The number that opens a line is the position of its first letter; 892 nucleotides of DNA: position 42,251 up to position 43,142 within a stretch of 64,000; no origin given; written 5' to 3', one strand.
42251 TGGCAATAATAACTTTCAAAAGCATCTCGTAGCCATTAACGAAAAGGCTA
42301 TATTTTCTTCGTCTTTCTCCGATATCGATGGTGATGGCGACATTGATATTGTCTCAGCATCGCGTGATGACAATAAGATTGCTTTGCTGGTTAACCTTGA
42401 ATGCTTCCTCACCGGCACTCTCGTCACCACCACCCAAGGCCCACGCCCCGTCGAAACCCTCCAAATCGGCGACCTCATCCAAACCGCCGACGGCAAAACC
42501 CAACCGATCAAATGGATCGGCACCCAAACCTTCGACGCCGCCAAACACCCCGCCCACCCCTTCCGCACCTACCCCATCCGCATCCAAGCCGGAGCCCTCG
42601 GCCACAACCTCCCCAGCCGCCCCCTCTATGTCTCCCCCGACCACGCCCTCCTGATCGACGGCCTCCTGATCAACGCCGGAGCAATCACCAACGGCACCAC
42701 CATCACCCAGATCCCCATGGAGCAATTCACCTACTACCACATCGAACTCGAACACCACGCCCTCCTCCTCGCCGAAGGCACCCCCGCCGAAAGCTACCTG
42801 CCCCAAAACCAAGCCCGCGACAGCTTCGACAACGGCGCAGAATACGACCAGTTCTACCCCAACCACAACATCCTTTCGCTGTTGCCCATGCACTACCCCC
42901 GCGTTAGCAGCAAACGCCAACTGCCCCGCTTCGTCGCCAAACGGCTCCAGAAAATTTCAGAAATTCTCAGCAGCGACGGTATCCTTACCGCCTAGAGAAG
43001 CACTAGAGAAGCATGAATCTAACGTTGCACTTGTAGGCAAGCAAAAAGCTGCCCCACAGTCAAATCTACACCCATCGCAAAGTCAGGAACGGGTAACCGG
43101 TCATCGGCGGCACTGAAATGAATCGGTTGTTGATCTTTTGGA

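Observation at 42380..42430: Abrupt intragenic compositional switch at the first Cys of the Hint domain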

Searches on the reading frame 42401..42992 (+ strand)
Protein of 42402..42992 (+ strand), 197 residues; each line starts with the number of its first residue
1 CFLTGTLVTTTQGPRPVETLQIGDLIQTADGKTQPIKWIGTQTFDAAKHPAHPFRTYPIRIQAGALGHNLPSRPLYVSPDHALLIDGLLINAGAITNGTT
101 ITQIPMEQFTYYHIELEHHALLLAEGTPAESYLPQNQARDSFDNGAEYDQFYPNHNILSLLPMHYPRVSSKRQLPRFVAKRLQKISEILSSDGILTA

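Call 16: find_homologous_proteins(query=window:42402-42992:+, max_evalue=0.00001)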
Query window:42402-42992:+ (197 aa): 271 proteins with E <= 0.00001 among 382 candidates; the best 120 are listed.
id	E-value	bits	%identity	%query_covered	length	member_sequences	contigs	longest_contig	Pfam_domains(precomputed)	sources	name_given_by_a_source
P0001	2.5e-84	300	69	96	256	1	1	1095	PF13403.12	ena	-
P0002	1.5e-73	265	61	99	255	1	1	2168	PF13403.12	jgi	-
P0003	8.0e-70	253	59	97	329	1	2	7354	PF13403.12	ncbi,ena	-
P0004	8.7e-70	253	77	75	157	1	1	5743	PF13403.12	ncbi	ncbi:MAG: Hint domain-containing protein, partial [Cyanobacteria bacterium P01_F01_bin.3]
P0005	4.1e-69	250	58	97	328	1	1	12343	PF13403.12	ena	-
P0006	2.3e-67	245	58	98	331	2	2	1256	PF13403.12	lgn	-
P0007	3.5e-67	244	59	96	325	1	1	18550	PF13403.12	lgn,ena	-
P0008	3.7e-67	244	58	96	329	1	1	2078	PF13403.12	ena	-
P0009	9.7e-67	243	59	100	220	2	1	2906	PF13403.12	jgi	jgi:hypothetical protein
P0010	5.8e-66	240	58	100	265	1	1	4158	PF13403.12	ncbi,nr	ncbi:MAG: Hint domain-containing protein, partial [Merismopedia sp. SIO2A8]|nr:Hint domain-containin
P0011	3.3e-65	238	57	96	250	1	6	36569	PF13403.12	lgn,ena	-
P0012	8.1e-65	236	59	96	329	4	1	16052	PF13403.12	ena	-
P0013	2.0e-64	235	58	96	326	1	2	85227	PF13403.12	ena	-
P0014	2.8e-64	235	58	94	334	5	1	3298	PF13403.12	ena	-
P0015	3.2e-64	234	59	96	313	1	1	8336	PF01839.30,PF13517.13,PF13403.12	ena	-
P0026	2.0e-62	229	55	96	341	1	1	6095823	PF00932.26,PF13403.12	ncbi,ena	-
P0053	1.9e-54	203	63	74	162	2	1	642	PF13403.12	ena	-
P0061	9.4e-48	181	60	73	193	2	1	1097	PF01839.30,PF13403.12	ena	-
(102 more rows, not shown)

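Call 18: find_related_loci(query=A1, collection=genome_contigs, flank=3000)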
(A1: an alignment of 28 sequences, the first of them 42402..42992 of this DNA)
Query A1 (197 aa) in genome_contigs; peptide patterns used: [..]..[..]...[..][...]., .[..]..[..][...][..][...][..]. (x = any residue, [..] = any of these).
427 stretches matched a pattern; 385 encode a relative of the query (tblastn E <= 1e-3); the best 80 are kept; 79 distinct loci.
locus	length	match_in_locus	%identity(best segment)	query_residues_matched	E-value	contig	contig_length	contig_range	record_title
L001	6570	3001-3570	66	1-190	3e-84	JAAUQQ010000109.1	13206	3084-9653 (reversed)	MAG: Synechococcales cyanobacterium RM1_1_8 NODE_1214_length_13206_cov_3.769172, whole genome shotgun sequence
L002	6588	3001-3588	61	1-195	4e-78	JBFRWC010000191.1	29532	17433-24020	MAG: Leptolyngbyaceae cyanobacterium isolate coassembly_bin.63 coaB63_c_000009000530, whole genome shotgun sequence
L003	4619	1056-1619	63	1-187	6e-78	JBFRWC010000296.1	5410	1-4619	MAG: Leptolyngbyaceae cyanobacterium isolate coassembly_bin.63 coaB63_c_000013961470, whole genome shotgun sequence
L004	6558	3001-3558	61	1-184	7e-76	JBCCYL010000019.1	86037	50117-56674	MAG: Cyanobacteria bacterium P01_F01_bin.150 k141_3114923_length_86037_cov_45.6091, whole genome shotgun sequence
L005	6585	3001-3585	59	1-194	5e-74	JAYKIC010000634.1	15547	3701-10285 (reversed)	MAG: Leptolyngbyaceae cyanobacterium isolate 318773 NODE_61954323, whole genome shotgun sequence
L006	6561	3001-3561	60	1-186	9e-74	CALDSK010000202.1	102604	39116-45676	MAG TPA_asm: uncultured Synechococcus sp. isolate SRR3401487_bin.18_CONCOCT_v1.1_MAG genome assembly, contig: ERZ1740058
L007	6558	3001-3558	60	1-186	5e-73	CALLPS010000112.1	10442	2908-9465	MAG: uncultured Pleurocapsa sp. isolate H4_Bin_Bin_164_1 genome assembly, contig: c_000001258593, whole genome shotgun s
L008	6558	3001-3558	60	1-185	2e-72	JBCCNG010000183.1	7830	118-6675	MAG: Cyanobacteria bacterium P01_C01_bin.72 k141_1180183_length_7830_cov_39.8638, whole genome shotgun sequence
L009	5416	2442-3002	61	1-187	6e-73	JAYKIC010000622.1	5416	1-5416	MAG: Leptolyngbyaceae cyanobacterium isolate 318773 NODE_57545531, whole genome shotgun sequence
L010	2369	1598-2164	58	1-189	6e-73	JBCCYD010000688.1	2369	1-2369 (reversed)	MAG: Cyanobacteria bacterium P01_F01_bin.143 k141_1340001_length_2369_cov_17.2558, whole genome shotgun sequence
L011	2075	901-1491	56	1-197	1e-73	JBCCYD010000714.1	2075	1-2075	MAG: Cyanobacteria bacterium P01_F01_bin.143 k141_1591887_length_2075_cov_8.0000, whole genome shotgun sequence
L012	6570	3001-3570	59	1-190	9e-71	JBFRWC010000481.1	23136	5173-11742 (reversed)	MAG: Leptolyngbyaceae cyanobacterium isolate coassembly_bin.63 coaB63_c_000021796882, whole genome shotgun sequence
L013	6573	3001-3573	58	1-191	1e-70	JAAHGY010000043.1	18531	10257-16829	MAG: Cyanothece sp. SIO2G6 2G6_NODE_43, whole genome shotgun sequence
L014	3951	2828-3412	56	1-195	4e-70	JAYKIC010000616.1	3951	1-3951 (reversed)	MAG: Leptolyngbyaceae cyanobacterium isolate 318773 NODE_56056459, whole genome shotgun sequence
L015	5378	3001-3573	58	1-191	5e-70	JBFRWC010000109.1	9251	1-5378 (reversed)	MAG: Leptolyngbyaceae cyanobacterium isolate coassembly_bin.63 coaB63_c_000005846850, whole genome shotgun sequence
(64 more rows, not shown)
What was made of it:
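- The closest relatives are cyanobacterial (55-77%); alphaproteobacterial ones are at most 54% (calls 16, 18).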

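Call 21: find_encoding_contigs(protein=P0004, flank=6000, max_places=3)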
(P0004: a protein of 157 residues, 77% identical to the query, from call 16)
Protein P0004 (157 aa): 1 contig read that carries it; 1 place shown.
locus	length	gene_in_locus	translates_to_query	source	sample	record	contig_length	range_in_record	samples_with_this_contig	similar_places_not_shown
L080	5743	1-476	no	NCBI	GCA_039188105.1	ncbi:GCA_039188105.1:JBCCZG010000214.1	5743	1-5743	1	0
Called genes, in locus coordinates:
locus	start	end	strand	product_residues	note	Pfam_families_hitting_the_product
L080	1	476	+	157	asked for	PF13403:Hint_2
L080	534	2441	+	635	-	PF02415:Chlam_PMP (faint), PF13403:Hint_2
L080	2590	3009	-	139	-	-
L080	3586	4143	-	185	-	PF14231:GXWXG, PF14232:DUF4334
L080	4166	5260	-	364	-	PF03022:MRJP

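Call 22: find_encoding_contigs(protein=P0001, flank=3000, max_places=3)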
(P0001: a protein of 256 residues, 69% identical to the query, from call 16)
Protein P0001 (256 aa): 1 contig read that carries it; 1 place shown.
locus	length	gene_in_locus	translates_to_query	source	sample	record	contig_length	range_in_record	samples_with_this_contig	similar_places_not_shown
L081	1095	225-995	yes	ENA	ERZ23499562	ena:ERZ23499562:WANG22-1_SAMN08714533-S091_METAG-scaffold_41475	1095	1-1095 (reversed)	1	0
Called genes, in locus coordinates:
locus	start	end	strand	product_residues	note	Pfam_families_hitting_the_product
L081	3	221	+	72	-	?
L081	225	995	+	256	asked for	PF13403:Hint_2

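Call 23: find_encoding_contigs(protein=P0002, flank=3000, max_places=3)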
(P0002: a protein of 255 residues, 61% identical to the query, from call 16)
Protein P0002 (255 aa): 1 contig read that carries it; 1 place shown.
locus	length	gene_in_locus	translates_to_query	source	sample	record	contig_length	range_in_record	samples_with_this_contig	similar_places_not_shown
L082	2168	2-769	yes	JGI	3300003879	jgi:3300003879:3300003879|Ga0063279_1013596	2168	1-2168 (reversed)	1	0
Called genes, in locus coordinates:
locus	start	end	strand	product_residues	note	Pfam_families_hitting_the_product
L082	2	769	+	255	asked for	PF13403:Hint_2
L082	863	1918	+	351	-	PF01594:AI-2E_transport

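Call 30: find_related_loci(query=window:42402-42992:+, collection=metagenome_contigs, flank=3000)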
Query window:42402-42992:+ (197 aa) in metagenome_contigs; peptide patterns used: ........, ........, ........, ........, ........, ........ (x = any residue, [..] = any of these).
307 stretches matched a pattern; 27 encode a relative of the query (tblastn E <= 1e-3); 27 distinct loci.
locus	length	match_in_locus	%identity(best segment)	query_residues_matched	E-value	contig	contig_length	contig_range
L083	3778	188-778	55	1-197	3e-69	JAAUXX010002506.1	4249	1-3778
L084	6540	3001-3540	50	1-182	2e-56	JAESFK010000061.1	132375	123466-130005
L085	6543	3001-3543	52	1-183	2e-55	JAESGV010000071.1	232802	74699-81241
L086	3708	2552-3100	50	1-186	3e-55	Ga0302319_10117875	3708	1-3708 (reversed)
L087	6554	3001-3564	44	1-191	3e-54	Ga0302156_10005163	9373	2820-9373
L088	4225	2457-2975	51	1-175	3e-53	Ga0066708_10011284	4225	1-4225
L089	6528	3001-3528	49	1-182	7e-53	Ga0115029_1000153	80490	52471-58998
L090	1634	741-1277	48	1-182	2e-54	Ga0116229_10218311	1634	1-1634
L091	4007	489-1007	51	1-175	1e-52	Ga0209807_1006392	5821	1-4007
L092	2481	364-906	47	1-184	1e-52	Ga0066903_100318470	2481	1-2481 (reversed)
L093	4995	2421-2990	47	1-194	8e-52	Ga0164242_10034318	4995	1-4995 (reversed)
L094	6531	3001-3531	49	5-183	1e-51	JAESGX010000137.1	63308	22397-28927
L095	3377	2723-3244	48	1-178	1e-49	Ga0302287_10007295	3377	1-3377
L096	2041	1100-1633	47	1-182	7e-50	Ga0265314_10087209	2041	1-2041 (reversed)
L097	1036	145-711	42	1-192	1e-51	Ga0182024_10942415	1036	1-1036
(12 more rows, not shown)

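Call 32: find_encoding_contigs(protein=P0026, flank=8000, max_places=3)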
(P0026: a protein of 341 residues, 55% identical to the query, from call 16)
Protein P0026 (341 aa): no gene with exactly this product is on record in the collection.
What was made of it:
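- Tried and rejected: DNA for the second Hint_2 gene, recorded on a contig of the same length as the source contig, is not on record (call 32).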

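Call 34: search_dna_similar(query=window:42402-42992:+, collection=plasmids, mode=protein, max_rows=25)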
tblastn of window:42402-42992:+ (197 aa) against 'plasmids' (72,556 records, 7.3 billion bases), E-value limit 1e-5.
Records with a match: 216; places in all: 317; records where one place covers at least 80% of the query: 102.
Best place of each record, by identity: <60% 216.
By first word of the organism name: Sinorhizobium 43; Acetobacter 40; Paracoccus 36; Phaeobacter 16; Rhizobium 14; Aliiroseovarius 9; Sulfitobacter 9; Gluconobacter 6; Phyllobacterium 5; Ruegeria 5; and 24 more.
By predicted mobility (MOB-suite, as given by PLSDB): non-mobilizable 116; mobilizable 69; conjugative 31.
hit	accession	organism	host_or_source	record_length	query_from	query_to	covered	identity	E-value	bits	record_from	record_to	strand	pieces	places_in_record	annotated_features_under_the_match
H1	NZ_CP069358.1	Microvirga sp. VF16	Vachellia farnesiana,Cell culture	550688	1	182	92%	50.5%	1e-44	164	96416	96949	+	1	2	Hint domain-containing protein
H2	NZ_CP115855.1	Pseudoroseomonas cervicalis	-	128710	1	175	89%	49.5%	8e-38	145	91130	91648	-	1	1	hypothetical protein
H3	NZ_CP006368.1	Aureimonas sp. AU20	-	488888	1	175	89%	47.5%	1e-34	135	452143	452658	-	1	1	Hint domain-containing protein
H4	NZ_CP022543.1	Antarctobacter heliothermus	Skeletonema marinoi strain ST54,Cell ...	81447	1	183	93%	42.8%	1e-33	132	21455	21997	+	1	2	Hint domain-containing protein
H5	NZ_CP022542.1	Antarctobacter heliothermus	Skeletonema marinoi strain ST54,Cell ...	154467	1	182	92%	41.4%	1e-29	121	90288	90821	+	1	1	Hint domain-containing protein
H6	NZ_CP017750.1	Cupriavidus sp. USMAA2-4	cell culture,Sungai Pinang, Penang, ...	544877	1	184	93%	40.8%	1e-27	116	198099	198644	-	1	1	Hint domain-containing protein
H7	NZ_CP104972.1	Phyllobacterium zundukense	Vicia costata,cell culture,root nodule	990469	1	163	83%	43.4%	4e-31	125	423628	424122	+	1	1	Hint domain-containing protein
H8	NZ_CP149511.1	Pararhizobium sp. A13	Aeschynomene indica,cell ...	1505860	1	162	82%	42.5%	2e-28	118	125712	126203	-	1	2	none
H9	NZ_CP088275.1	Phyllobacterium sp. T1293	Melilotus albus,Cell culture,root nodule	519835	1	174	88%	39.5%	8e-24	104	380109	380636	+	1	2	Hint domain-containing protein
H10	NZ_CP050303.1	Phyllobacterium sp. 628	Oxytropis pumilio,cell culture,root ...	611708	1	133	68%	51.5%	8e-28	116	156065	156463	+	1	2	Hint domain-containing protein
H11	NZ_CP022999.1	Rhizobium sp. 11515TR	Cell culture,agricultural soil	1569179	1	133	68%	51.5%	8e-25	107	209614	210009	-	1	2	none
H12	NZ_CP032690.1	Rhizobium sp. CCGE532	Phaseolus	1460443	1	133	68%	50.7%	1e-24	107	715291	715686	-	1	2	record has no annotation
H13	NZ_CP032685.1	Rhizobium sp. CCGE531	Phaseolus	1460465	1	133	68%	50.7%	1e-24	107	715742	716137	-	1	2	record has no annotation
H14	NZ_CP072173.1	Rhizobium sp. AB2/73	Phyla canescens,cell culture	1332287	1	133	68%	50.7%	2e-24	106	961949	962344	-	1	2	record has no annotation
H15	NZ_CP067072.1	Rhizobium sp. AB2/73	Phyla canescens,cell culture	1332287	1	133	68%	50.7%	2e-24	106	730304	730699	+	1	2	record has no annotation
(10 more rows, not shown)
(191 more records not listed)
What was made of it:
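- Hint_2 is abundant in Alphaproteobacteria and on their plasmids: 216 plasmid records match (call 34).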

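Call 42: search_solved_structures(query=window:42402-42992:+, max_evalue=1, show_alignments=2)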
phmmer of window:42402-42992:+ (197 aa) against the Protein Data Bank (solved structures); distinct sequences matched with E-value up to 1: 4.
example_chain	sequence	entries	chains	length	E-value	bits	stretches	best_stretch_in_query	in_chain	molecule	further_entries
9m6h_B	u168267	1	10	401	0.68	13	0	27-97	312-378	Flagellin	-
1ucu_A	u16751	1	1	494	0.85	12.7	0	27-97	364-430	phase 1 Flagellin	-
8fml_B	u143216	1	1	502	0.86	12.7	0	27-97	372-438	Flagellin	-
9gnz_A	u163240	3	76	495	0.87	12.7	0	27-97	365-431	Flagellin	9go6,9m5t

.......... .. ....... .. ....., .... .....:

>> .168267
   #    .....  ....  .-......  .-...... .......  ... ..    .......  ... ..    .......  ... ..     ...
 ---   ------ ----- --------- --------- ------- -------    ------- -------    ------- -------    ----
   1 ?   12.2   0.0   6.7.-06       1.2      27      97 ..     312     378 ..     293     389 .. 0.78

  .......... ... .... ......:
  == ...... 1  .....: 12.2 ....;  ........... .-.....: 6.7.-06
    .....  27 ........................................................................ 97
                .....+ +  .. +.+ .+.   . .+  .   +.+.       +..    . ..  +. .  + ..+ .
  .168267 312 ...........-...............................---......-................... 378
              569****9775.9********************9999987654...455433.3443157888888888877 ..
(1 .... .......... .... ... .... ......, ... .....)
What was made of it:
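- Tried and rejected: None (call 42).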

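Call 52: find_encoding_contigs(protein=P0015, flank=4000, max_places=2)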
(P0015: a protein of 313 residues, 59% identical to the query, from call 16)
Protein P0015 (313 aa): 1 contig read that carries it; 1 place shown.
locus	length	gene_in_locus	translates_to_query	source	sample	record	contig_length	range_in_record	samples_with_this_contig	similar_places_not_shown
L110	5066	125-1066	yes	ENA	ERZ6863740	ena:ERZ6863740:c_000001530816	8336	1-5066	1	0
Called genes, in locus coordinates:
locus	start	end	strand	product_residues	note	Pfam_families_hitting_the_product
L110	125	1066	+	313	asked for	PF13517:FG-GAP_3, PF01839:FG-GAP (weak), PF13403:Hint_2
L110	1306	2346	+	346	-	PF13403:Hint_2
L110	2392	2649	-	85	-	-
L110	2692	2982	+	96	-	-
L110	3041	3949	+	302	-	PF00149:Metallophos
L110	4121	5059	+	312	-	-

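Call 53: find_encoding_contigs(protein=P0061, flank=2000, max_places=2)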
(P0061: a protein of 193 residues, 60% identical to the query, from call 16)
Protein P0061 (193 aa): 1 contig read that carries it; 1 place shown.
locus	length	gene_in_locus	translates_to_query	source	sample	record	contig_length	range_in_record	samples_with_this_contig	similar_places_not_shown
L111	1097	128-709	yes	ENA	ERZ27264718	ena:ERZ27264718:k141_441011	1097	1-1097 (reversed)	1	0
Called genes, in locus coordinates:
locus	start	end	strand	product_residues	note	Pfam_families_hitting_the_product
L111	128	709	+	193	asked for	PF01839:FG-GAP (weak), PF13403:Hint_2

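Call 54: find_encoding_contigs(protein=P0053, flank=2000, max_places=2)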
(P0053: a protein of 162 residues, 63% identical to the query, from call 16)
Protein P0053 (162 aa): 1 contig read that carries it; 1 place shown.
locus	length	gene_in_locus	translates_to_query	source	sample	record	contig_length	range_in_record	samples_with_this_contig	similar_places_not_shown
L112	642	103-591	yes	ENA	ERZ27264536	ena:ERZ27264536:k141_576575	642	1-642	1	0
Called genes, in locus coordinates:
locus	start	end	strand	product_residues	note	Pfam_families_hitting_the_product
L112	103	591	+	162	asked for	PF13403:Hint_2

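Call 65: predict_structure(alignment_id=A1)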
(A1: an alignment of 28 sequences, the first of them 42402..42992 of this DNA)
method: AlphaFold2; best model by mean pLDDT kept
length: 197 residues; sequences in the alignment: 28
mean_pLDDT: 90.5   pTM: 0.87
mean pLDDT of the five models: 90.5, 89.8, 89.7, 89.8, 87.7
residues with pLDDT >= 90: 149; 70-90: 34; 50-70: 10; < 50: 4
segments of 3 or more residues with pLDDT < 50: 195-197
pLDDT, mean of each block of 10 residues (from residue 1): 97 98 96 95 91 87 96 97 95 96 96 91 96 79 91 67 83 96 94 58
secondary structure, 60 per line:
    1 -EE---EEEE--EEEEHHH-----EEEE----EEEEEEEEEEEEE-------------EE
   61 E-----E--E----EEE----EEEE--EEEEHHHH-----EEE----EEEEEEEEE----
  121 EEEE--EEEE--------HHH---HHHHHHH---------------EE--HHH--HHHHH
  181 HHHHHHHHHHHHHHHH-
elements in order: E7-10 E13-16 E25-28 E33-45 E59-61 E75-77 E82-85 E88-91 H92-95 E101-103 E108-116 E121-124 E127-130 H145-151 H176-196
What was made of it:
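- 42402..42995 (+): Hint_2 cassette, 197 aa: HINT fold (residues 1 to ~130) plus a conserved C-terminal extension ending in a helix (residues 176-196). AlphaFold model with pLDDT 90.5 (call 65).
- On Hint superfamily / Pfam Hint_2 (B-type BIL-like): AlphaFold2 model with pLDDT 90.5 and pTM 0.87 (call 65).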

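Call 68: fold_search(model_id=the predicted structure, library=pdb)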
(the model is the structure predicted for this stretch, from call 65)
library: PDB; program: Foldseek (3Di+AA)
matches with E <= 10: 298; with E <= 0.001: 27
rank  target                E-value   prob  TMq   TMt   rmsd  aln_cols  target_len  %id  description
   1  6riy_A                2.9e-06  1.00  0.48  0.71   4.1       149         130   12  Crystal structure of MchDnaB-1 intein (N145AA) (released 2020-05-13)
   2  6rix_B                3.5e-06  1.00  0.47  0.69   4.0       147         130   12  Crystal structure of MchDnaB-1 intein (released 2020-05-13)
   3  6riy_B                3.7e-06  1.00  0.49  0.71   3.9       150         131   12  Crystal structure of MchDnaB-1 intein (N145AA) (released 2020-05-13)
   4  6tmm_BBB              4.1e-06  1.00  0.50  0.62   4.5       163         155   13  BIL2 domain from T.thermophila BUBL1 locus (C1A-N143A) (released 2020-12-16)
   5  6y75_B                4.4e-06  1.00  0.50  0.65   4.9       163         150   14  BIL2 domain from T.thermophila BUBL1 locus (C1A-N143A) (released 2021-02-03)
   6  6y75_A                1.2e-05  1.00  0.50  0.63   4.5       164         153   13  BIL2 domain from T.thermophila BUBL1 locus (C1A-N143A) (released 2021-02-03)
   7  6rix_A                1.2e-05  1.00  0.47  0.69   4.0       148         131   12  Crystal structure of MchDnaB-1 intein (released 2020-05-13)
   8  6tmm_AAA              1.7e-05  1.00  0.50  0.62   4.9       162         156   14  BIL2 domain from T.thermophila BUBL1 locus (C1A-N143A) (released 2020-12-16)
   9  6mwy_A                2.0e-05  1.00  0.46  0.62   4.7       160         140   14  The Prp8 intein of Cryptococcus gattii (released 2019-11-06)
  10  6bs8_B                3.0e-05  1.00  0.48  0.71   3.2       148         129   12  The class 3 DnaB intein from Mycobacterium smegmatis (released 2018-11-21)
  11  3ifj_A                4.4e-05  1.00  0.43  0.59   5.9       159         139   18  Crystal structure of Mtu recA intein, splicing domain (released 2009-10-06)
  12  6bs8_C                4.7e-05  1.00  0.48  0.73   3.3       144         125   12  The class 3 DnaB intein from Mycobacterium smegmatis (released 2018-11-21)
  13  2imz_B                4.7e-05  1.00  0.44  0.60   5.5       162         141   17  Crystal structure of Mtu recA intein splicing domain (released 2007-05-01)
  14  2in8                  6.7e-05  1.00  0.45  0.62   5.5       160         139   18  crystal structure of Mtu recA intein, splicing domain (released 2007-05-01)
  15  2lwy_MODEL_1_A        8.4e-05  1.00  0.48  0.66   4.2       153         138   12  Solution Structure of Bacterial Intein-Like domain from Clostridium thermocellum (released 2013-05-08)
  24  1at0                  3.2e-04  1.00  0.41  0.54   7.5       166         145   14  17-kDA fragment of hedgehog C-terminal autoprocessing domain (released 1997-11-12)
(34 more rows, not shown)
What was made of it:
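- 42402..42995 (+): Foldseek hits to inteins, BIL domains and Hedgehog C-terminal domain 1at0 (call 68).
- On Hint superfamily / Pfam Hint_2 (B-type BIL-like): Foldseek probability 1.00 to inteins, Tetrahymena BIL2, C. thermocellum BIL (2lwy) and Hedgehog 1at0 (call 68).
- Closest known: Hedgehog C-terminal autoprocessing domain. Same: There is structural similarity (call 68).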

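Call 70: search_dna_similar(query=window:42402-42992:+, collection=phages, mode=protein, max_rows=10)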
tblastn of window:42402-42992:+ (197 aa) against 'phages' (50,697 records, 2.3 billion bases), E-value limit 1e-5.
No match.

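Call 75: search_protein_families(library=pfam, proteins=[window:42401-42904:+], max_evalue=0.01)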
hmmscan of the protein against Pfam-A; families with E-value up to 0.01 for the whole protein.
window:42401-42904:+ (168 aa): 0 families
